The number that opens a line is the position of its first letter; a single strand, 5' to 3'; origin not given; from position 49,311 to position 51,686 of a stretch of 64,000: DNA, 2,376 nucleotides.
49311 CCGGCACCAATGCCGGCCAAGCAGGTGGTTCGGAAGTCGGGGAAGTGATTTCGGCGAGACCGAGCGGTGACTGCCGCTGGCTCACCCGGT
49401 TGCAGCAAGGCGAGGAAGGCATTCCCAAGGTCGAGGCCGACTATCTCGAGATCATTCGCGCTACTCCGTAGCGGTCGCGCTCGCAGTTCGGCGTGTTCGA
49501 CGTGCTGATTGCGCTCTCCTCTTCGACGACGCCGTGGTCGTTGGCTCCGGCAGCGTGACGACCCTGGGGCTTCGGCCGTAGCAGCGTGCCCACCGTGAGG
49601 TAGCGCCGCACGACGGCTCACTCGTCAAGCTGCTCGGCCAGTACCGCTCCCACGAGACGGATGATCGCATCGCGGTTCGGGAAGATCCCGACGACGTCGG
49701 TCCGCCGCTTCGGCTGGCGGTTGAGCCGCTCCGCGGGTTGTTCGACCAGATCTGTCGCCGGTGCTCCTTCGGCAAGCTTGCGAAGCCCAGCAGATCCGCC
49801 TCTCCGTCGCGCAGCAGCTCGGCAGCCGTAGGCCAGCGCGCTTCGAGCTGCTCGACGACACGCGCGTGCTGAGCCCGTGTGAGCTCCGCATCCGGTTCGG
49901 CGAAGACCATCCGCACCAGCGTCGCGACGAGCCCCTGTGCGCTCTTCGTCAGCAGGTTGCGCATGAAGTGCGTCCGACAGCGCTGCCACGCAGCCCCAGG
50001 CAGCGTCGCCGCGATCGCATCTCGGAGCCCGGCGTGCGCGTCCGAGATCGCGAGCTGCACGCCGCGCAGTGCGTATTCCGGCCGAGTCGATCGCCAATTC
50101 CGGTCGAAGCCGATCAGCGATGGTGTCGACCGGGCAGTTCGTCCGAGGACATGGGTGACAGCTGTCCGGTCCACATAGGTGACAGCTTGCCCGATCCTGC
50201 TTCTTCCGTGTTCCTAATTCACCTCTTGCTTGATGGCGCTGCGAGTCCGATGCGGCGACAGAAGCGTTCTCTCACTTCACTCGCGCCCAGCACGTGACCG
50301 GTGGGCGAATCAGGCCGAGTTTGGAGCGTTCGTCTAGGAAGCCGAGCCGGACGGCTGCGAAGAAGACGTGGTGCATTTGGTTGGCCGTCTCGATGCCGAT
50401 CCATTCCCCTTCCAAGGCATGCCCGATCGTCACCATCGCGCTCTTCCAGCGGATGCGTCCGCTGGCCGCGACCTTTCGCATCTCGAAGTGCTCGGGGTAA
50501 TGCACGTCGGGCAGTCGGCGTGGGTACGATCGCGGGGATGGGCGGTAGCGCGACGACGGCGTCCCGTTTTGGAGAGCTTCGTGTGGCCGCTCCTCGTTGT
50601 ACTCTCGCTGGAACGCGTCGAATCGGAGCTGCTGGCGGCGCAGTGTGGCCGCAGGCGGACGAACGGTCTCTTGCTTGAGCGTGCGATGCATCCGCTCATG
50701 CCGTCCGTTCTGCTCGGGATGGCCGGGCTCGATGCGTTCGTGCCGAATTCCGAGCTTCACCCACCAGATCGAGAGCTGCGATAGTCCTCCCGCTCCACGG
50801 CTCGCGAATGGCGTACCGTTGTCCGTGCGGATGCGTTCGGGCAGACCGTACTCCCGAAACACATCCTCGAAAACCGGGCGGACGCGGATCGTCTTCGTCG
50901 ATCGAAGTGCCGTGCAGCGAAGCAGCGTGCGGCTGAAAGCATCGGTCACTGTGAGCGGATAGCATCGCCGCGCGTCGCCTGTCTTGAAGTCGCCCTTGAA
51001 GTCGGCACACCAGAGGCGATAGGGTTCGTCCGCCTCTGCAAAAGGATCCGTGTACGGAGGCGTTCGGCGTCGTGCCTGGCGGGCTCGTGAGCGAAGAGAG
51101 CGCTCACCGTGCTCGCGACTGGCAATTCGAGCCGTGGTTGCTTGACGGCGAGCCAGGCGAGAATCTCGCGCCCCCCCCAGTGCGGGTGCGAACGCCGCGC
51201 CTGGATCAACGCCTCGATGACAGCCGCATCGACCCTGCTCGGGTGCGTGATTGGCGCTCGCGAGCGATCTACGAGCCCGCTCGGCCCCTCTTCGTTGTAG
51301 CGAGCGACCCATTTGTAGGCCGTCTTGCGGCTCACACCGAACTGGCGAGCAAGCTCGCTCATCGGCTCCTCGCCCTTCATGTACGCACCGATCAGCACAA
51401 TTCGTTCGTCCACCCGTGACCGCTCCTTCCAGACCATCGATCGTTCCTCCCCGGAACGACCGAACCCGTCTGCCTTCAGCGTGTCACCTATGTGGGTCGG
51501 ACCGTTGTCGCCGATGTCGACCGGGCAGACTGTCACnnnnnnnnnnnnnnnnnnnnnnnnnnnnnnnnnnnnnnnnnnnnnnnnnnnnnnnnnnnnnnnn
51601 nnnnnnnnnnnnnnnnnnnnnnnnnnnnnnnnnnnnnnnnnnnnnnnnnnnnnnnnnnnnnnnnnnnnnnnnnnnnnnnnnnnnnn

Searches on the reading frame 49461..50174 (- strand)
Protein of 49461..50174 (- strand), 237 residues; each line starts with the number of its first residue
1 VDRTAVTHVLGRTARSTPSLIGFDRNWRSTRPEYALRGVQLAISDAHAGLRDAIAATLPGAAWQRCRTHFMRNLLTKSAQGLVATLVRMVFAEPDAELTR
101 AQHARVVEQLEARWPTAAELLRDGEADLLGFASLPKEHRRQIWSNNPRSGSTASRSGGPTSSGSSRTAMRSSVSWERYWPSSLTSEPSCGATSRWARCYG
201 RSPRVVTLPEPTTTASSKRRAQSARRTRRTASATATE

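Call 33: search_protein_families(library=pfam, proteins=[window:49461-50174:-], max_evalue=0.01)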
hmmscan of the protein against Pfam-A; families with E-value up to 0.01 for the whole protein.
window:49461-50174:- (237 aa): 2 families
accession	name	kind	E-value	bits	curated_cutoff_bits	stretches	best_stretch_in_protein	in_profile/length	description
PF00872.24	Transposase_mut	-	3.5e-29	102.3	21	1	36-147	223-337/379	Transposase, Mutator family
PF10551.15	MULE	-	0.0006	20.6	27.6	1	32-73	58-99/99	MULE transposase domain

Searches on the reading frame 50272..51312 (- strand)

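Call 33: search_protein_families(library=pfam, proteins=[window:50272-51312:-], max_evalue=0.01)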
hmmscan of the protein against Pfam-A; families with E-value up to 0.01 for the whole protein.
window:50272-51312:- (346 aa): 2 families
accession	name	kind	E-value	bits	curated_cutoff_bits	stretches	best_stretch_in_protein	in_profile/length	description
PF13683.12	rve_3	-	5.4e-18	64.9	26.5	1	188-252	2-67/67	Integrase core domain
PF00665.32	rve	-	7e-13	49.2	32.6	1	95-199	2-102/102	Integrase core domain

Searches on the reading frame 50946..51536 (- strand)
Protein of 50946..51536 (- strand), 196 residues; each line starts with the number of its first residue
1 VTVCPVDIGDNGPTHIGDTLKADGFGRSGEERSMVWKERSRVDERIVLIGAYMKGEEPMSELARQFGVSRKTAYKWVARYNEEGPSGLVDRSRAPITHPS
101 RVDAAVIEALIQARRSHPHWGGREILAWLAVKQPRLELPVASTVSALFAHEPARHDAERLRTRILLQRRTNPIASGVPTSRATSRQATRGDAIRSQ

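Call 33: search_protein_families(library=pfam, proteins=[window:50946-51536:-], max_evalue=0.01)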
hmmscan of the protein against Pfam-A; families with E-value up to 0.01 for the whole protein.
window:50946-51536:- (196 aa): 9 families
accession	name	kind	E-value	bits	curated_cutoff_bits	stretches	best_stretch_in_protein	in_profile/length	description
PF13565.12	HTH_32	-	5e-17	62.6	33.7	1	72-145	1-70/73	Homeodomain-like domain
PF13518.12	HTH_28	-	2.8e-16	59.7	25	1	44-95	1-51/52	Helix-turn-helix domain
PF13384.12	HTH_23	-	9.5e-11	41.6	24.6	1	41-88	3-49/50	Homeodomain-like domain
PF13551.12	HTH_29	-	3.6e-10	40.2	28.1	1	59-107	15-63/64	Winged helix-turn helix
PF13011.12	LZ_Tnp_IS481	-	8.6e-10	39.2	22.2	1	45-115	14-84/85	leucine-zipper of insertion element IS481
PF01527.26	HTH_Tnp_1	-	0.00025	21.7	24.1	1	50-88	17-54/75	Transposase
PF06056.18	Terminase_5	-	0.001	19.4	20.3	1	60-93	17-49/58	Putative ATPase subunit of terminase (gpP-like)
PF02796.21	HTH_7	-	0.006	17.1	23.8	0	52-75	18-40/45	Helix-turn-helix domain of resolvase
PF08279.18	HTH_11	-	0.0062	16.8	25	0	59-84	18-43/55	HTH domain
